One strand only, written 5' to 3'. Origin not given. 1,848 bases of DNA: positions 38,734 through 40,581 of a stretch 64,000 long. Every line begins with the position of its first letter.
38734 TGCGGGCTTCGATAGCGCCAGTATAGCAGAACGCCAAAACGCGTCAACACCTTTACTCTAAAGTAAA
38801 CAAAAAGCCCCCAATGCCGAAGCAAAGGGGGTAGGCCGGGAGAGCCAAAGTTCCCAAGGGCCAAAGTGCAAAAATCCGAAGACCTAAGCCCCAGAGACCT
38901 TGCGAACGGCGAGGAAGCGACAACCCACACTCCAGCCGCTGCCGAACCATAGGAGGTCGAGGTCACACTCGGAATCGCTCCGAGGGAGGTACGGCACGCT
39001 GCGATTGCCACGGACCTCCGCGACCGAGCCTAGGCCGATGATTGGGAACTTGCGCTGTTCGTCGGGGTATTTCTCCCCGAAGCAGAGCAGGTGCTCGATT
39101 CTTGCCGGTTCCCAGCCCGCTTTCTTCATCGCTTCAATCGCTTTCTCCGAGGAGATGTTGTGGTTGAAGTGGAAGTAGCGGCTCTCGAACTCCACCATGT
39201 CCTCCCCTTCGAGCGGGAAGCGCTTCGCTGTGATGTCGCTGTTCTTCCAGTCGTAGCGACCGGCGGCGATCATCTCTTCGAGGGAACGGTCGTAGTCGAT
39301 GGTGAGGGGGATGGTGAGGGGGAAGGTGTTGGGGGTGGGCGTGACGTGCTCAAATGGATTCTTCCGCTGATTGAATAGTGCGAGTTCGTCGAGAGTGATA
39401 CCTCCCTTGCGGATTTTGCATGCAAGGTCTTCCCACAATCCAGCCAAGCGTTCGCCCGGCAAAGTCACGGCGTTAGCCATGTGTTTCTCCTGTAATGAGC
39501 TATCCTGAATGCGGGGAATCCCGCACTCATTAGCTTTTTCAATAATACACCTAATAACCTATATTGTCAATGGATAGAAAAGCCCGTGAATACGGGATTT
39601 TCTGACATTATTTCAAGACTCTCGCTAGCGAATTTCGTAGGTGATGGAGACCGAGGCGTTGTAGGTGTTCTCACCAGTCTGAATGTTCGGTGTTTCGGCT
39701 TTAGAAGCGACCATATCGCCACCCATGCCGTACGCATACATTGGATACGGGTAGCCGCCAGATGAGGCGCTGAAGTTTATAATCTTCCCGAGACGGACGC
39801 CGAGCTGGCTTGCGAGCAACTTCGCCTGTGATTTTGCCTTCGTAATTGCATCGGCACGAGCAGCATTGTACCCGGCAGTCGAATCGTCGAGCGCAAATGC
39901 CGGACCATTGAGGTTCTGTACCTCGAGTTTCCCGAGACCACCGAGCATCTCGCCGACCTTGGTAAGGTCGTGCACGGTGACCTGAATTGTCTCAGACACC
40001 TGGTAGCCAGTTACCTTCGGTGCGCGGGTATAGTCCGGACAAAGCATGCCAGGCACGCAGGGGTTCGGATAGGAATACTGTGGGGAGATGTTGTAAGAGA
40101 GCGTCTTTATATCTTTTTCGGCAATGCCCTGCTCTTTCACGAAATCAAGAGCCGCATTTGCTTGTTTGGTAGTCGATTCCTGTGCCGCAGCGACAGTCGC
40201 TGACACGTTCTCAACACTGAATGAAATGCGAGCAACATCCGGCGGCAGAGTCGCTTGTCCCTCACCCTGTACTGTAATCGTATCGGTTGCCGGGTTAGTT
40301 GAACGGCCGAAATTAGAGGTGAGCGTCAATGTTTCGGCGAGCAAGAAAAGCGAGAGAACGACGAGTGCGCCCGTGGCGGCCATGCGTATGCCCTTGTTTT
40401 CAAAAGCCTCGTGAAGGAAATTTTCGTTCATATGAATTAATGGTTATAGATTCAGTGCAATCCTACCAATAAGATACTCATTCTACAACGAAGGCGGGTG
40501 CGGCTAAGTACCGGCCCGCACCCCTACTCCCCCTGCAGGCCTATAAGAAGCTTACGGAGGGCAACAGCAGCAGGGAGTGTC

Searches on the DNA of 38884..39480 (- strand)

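Call 73: search_rna_families(source=L175, start=4580, end=4840, threshold=evalue, max_evalue=10)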
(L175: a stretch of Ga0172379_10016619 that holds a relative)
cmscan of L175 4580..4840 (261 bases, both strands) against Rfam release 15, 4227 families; matches with E-value up to 10: 10.
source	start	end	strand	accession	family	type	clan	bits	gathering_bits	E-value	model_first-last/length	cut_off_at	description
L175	4681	4737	-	RF03993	mir-8536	Gene; miRNA;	-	21.5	100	0.031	14-73/86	no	mir-8536 microRNA precursor family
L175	4680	4739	+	RF02720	sca_ncR21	Gene; snRNA; snoRNA; scaRNA;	-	16.1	113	4.8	1-113/113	no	Small Cajal body specific RNA ncR21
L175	4681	4735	-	RF01901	mir-284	Gene; miRNA;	-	15.5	60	3.1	1-98/98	no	mir-284 microRNA precursor family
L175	4684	4736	+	RF04130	MIR7996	Gene; miRNA;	-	15.3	119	2.2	1-190/190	no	MIR7996 microRNA precursor family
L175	4792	4832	-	RF03236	mir-1206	Gene; miRNA;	-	13.6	70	5.8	1-58/58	no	mir-1206 microRNA precursor family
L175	4682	4734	-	RF04130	MIR7996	Gene; miRNA;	-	13.3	119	6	1-190/190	no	MIR7996 microRNA precursor family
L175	4662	4716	+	RF02956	DUF2693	Gene; sRNA;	-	12.8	81.3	2.8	1-165/165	no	DUF2693 RNA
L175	4744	4800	+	RF02098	DGCR5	Gene; lncRNA;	-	12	50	8.9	1-49/49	no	DiGeorge syndrome critical region gene 5 conserved region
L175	4803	4822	+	RF02914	DUF805b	Cis-reg;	CL00115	11.7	35.6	1.1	2-21/35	no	DUF805b RNA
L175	4733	4832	-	RF02189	ST7-OT4_3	Gene; lncRNA;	-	10.1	50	2.7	200-302/302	no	ST7 overlapping transcript 4 conserved region 3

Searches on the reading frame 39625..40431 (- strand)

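Call 8: search_protein_families(library=pfam, proteins=[window:39625-40431:-], max_evalue=0.01)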
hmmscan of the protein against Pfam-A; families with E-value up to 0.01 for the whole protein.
window:39625-40431:- (268 aa): 1 family
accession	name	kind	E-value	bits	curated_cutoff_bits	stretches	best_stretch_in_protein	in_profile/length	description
PF04402.19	SIMPL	-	3e-50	171.8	25.2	1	52-265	1-205/205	Protein of unknown function (DUF541)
